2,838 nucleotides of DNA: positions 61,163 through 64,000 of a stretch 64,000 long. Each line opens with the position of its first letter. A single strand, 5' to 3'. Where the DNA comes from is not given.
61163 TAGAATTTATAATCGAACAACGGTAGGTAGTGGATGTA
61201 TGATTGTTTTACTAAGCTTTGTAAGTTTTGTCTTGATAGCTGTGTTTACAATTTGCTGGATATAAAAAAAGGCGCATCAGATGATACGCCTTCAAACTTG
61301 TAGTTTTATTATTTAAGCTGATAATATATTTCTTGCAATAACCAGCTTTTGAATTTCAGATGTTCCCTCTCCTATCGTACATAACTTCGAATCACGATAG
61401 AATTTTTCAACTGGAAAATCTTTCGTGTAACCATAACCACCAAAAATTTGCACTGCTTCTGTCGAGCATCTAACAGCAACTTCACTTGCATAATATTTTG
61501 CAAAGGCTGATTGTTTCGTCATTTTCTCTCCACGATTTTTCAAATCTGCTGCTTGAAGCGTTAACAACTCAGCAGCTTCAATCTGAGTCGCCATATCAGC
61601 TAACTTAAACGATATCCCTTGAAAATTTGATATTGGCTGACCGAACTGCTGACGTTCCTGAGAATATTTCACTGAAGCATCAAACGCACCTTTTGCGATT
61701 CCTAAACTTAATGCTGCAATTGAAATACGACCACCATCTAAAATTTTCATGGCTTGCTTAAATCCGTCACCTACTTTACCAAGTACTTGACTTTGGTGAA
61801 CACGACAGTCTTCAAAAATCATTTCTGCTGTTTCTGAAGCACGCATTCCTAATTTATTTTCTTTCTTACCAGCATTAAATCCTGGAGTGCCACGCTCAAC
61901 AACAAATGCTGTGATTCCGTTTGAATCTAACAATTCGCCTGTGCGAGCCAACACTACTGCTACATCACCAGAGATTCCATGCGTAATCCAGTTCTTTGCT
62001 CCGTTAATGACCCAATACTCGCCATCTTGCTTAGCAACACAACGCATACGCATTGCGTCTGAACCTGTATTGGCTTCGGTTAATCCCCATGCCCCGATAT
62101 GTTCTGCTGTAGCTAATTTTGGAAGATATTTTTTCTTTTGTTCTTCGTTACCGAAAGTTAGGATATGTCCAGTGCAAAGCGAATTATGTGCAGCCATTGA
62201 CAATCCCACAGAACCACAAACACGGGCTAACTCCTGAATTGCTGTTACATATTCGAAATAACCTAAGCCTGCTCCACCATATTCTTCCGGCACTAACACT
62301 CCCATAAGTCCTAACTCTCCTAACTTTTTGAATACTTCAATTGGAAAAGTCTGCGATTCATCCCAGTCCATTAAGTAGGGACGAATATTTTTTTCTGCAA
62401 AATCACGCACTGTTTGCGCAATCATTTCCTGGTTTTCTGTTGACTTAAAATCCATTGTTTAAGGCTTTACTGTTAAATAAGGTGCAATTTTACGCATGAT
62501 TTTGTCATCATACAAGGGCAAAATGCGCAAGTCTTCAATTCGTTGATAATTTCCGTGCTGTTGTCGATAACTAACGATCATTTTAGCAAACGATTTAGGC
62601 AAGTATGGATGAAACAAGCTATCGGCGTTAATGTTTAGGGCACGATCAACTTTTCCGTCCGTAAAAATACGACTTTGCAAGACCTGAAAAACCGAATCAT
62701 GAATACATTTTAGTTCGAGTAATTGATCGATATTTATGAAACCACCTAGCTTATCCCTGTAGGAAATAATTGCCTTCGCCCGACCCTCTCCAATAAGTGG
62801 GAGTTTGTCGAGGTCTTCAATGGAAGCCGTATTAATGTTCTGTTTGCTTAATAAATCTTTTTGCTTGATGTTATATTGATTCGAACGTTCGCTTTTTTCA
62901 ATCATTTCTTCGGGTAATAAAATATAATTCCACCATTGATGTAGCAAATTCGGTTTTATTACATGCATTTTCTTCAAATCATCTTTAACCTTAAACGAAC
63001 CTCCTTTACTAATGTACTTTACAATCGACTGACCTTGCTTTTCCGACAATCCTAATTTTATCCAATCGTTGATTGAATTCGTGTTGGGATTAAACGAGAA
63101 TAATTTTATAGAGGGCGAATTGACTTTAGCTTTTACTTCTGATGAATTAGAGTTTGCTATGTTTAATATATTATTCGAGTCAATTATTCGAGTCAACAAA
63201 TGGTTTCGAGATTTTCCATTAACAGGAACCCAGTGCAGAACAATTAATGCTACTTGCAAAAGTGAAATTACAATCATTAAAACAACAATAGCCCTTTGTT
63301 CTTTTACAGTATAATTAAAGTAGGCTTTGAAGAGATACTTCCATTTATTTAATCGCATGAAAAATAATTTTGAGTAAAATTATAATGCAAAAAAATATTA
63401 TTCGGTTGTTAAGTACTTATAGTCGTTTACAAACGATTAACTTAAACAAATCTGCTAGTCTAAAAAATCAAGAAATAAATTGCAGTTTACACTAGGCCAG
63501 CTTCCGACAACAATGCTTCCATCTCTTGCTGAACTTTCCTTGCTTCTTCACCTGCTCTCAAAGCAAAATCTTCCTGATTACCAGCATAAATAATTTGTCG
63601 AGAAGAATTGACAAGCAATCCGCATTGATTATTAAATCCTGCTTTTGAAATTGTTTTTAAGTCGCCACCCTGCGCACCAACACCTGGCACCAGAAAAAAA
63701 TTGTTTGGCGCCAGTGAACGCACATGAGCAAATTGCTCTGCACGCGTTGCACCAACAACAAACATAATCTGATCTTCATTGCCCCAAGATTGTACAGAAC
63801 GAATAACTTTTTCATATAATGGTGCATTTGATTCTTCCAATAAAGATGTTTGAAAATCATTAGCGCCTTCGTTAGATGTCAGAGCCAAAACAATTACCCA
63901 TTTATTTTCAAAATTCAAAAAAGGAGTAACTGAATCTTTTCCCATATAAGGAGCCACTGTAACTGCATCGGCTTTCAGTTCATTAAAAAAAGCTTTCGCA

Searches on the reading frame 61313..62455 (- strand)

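Call 44: search_protein_families(library=pfam, max_evalue=0.0001, proteins=[window:61313-62455:-])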
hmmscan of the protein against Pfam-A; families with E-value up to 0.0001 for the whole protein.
window:61313-62455:- (380 aa): 4 families
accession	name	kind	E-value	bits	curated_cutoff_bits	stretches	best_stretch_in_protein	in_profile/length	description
PF00441.29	Acyl-CoA_dh_1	-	7.8e-52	175.8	22.4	1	229-378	1-150/150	Acyl-CoA dehydrogenase, C-terminal domain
PF02771.21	Acyl-CoA_dh_N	-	1.4e-43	148.3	22.9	1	6-118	1-113/113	Acyl-CoA dehydrogenase, N-terminal domain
PF02770.24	Acyl-CoA_dh_M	-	1.5e-23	83.2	33.3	1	123-217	2-97/97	Acyl-CoA dehydrogenase, middle domain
PF08028.16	Acyl-CoA_dh_2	-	2.5e-22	80.1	22.7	1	245-361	2-128/134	Acyl-CoA dehydrogenase, C-terminal domain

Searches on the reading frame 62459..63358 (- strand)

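Call 44: search_protein_families(library=pfam, max_evalue=0.0001, proteins=[window:62459-63358:-])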
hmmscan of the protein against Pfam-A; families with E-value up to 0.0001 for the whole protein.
window:62459-63358:- (299 aa): 2 families
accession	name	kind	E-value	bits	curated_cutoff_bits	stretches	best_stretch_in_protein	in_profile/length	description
PF12836.13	HHH_3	-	2.7e-30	104.7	27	3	174-230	7-63/65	Helix-hairpin-helix motif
PF00633.29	HHH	-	2.7e-07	30.6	24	1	171-200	1-30/30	Helix-hairpin-helix motif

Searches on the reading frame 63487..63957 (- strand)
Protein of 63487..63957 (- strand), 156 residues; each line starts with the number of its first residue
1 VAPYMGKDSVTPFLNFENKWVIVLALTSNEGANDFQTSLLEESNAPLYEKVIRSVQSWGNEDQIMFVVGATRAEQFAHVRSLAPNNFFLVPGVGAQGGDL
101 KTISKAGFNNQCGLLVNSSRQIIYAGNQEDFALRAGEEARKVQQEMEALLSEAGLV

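Call 45: search_protein_families(library=pfam, max_evalue=0.0001, proteins=[window:63487-63957:-])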
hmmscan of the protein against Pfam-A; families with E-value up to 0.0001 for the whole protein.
window:63487-63957:- (156 aa): 1 family
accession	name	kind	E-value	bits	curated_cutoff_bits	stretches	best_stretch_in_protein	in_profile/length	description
PF00215.30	OMPdecase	-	4e-08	33.9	27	1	3-129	86-215/221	Orotidine 5'-phosphate decarboxylase / HUMPS family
